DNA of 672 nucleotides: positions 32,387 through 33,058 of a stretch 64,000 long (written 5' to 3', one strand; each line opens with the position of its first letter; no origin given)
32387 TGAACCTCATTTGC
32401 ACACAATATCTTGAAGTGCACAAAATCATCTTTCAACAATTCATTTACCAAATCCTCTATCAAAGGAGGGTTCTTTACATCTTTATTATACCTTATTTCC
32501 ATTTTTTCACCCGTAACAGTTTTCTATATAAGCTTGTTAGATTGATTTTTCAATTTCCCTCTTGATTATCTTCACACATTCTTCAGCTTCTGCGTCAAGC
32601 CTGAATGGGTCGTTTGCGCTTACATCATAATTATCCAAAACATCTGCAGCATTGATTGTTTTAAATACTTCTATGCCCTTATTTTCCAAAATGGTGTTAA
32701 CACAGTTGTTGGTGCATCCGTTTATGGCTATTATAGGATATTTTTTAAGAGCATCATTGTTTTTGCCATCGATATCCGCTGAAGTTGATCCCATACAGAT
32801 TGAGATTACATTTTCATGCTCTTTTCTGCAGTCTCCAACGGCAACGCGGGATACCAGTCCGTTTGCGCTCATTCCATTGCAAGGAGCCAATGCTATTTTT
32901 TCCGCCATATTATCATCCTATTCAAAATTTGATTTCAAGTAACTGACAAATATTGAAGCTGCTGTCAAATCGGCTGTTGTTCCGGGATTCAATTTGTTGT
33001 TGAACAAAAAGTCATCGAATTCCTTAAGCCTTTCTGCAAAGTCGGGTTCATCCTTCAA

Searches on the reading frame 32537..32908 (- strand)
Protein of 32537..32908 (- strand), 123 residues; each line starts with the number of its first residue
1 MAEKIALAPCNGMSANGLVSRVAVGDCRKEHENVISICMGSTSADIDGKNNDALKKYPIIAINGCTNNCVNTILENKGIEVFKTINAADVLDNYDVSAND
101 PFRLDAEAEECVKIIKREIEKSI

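Call 40: search_protein_families(library=pfam, proteins=[window:32537-32908:-], max_evalue=0.001)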
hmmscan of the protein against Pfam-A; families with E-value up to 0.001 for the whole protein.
window:32537-32908:- (123 aa): 1 family
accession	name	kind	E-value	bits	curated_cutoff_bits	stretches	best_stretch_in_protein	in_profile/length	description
PF08859.16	DGC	-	3.7e-15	56.3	27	1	7-98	2-94/106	DGC domain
